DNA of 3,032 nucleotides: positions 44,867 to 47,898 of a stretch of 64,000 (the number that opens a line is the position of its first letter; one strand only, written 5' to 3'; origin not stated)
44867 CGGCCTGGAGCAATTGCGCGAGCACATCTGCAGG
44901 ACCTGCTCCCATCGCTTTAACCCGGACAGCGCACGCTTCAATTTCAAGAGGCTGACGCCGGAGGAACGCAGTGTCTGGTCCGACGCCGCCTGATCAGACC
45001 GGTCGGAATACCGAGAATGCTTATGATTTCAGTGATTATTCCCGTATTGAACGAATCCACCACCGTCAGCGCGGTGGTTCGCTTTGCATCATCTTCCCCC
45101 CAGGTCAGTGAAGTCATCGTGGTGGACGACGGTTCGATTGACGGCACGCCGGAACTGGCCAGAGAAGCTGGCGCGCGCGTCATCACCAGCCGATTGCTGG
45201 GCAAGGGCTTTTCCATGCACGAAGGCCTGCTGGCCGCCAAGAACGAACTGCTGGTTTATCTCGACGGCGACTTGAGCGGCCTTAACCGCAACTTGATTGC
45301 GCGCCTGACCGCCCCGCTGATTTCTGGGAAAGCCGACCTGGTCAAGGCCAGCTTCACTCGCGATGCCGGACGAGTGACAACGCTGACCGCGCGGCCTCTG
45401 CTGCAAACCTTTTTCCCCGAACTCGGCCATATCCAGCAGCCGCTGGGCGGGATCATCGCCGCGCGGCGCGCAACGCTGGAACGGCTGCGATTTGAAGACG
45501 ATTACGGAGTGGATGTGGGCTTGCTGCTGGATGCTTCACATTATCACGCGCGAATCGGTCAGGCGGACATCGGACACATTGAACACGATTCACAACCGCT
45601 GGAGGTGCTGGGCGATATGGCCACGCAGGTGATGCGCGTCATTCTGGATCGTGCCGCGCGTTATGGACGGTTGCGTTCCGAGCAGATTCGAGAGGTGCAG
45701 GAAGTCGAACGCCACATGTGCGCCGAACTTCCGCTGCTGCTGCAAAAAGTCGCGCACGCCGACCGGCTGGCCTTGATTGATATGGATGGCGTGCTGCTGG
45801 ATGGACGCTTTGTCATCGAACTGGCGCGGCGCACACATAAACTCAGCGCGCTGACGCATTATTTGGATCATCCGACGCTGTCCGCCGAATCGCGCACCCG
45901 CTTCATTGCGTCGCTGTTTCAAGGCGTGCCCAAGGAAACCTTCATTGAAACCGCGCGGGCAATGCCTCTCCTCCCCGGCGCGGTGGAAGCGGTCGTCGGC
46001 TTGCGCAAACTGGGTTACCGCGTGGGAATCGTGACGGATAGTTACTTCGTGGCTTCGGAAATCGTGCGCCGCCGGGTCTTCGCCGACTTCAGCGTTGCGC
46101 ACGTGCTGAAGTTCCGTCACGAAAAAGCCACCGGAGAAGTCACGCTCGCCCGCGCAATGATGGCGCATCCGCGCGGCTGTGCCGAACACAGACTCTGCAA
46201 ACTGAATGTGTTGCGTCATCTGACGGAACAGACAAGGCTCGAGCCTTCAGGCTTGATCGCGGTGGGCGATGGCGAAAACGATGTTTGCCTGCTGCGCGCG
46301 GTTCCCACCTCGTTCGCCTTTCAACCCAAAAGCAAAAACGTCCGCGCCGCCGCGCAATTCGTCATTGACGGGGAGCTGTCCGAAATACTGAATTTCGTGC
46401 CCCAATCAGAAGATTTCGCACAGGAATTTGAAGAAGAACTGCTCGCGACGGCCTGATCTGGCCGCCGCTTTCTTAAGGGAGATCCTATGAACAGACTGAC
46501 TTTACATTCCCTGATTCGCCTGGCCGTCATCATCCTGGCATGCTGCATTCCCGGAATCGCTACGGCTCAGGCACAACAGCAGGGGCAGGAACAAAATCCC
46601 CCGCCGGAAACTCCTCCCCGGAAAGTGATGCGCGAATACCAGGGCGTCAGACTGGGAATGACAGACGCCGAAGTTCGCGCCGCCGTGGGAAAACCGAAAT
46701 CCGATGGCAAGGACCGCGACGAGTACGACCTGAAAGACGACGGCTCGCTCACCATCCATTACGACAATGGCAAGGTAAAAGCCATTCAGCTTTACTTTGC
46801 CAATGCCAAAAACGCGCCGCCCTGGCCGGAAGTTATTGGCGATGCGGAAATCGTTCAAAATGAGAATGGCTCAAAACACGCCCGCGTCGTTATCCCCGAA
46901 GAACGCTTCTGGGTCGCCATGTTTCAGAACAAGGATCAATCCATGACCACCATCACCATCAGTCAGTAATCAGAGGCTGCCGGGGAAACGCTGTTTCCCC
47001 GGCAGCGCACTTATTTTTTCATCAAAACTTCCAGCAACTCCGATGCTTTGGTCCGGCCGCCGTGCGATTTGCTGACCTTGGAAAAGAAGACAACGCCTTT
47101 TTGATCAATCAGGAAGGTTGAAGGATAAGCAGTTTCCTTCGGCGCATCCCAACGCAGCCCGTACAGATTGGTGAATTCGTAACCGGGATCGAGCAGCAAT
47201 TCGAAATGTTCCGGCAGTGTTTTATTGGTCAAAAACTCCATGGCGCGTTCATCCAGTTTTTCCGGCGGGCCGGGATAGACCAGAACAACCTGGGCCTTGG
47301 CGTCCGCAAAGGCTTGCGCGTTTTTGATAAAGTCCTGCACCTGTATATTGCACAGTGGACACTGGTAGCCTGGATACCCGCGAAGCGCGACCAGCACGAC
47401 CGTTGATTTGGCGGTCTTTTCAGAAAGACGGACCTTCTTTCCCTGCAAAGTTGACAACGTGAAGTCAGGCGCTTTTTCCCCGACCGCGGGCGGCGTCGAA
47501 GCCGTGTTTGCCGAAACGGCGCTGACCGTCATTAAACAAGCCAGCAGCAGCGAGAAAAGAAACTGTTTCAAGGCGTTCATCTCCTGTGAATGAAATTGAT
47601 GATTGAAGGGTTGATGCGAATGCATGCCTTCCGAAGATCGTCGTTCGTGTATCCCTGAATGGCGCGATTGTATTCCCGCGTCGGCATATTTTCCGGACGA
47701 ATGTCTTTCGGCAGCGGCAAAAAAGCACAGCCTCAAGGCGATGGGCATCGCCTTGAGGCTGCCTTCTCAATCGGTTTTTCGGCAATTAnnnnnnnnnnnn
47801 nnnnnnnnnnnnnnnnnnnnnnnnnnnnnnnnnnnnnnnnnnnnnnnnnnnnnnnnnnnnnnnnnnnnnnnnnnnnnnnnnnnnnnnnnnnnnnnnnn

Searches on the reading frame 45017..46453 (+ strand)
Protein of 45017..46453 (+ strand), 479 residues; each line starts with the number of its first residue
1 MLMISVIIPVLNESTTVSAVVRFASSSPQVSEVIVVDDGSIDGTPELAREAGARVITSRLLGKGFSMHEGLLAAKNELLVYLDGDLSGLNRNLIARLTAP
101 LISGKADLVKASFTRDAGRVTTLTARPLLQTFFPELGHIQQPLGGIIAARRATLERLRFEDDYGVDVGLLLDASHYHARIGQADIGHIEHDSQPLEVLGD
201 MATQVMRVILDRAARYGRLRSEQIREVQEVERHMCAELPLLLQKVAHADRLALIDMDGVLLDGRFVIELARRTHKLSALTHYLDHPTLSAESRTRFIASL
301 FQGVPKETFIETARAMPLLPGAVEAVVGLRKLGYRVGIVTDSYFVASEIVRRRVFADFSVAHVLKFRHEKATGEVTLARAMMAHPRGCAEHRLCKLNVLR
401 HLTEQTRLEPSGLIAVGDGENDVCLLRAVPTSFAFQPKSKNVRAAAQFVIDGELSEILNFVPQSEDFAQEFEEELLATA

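Call 8: search_protein_families(library=pfam, proteins=[window:45017-46453:+], max_evalue=0.001)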
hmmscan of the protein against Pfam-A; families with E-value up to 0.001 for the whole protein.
window:45017-46453:+ (479 aa): 6 families
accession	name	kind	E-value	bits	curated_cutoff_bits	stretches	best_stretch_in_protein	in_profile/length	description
PF00535.33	Glycos_transf_2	-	7.2e-15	55.8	23.3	1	5-121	1-123/168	Glycosyl transferase family 2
PF12710.13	HAD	-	1e-11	46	27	1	252-427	1-189/189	haloacid dehalogenase-like hydrolase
PF00702.32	Hydrolase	-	3.3e-08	34.6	26.4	1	251-423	3-184/191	haloacid dehalogenase-like hydrolase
PF08282.18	Hydrolase_3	-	4.9e-08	33.4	20.9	1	395-451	188-244/255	haloacid dehalogenase-like hydrolase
PF06888.18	Put_Phosphatase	-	2.7e-07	30.7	27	1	302-426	56-185/234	Putative Phosphatase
PF12804.13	NTP_transf_3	-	8.1e-05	23.3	27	0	12-121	22-131/160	MobA-like NTP transferase domain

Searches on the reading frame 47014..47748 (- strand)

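Call 59: search_protein_families(library=pfam, proteins=[window:47014-47748:-], max_evalue=0.0001)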
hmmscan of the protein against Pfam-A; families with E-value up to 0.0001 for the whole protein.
window:47014-47748:- (245 aa): 2 families
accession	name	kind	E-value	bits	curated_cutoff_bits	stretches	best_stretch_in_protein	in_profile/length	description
PF00578.27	AhpC-TSA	-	1.1e-22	80.8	26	1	89-220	1-121/124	AhpC/TSA family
PF08534.16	Redoxin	-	2.1e-21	76.7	26.6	1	89-237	2-143/148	Redoxin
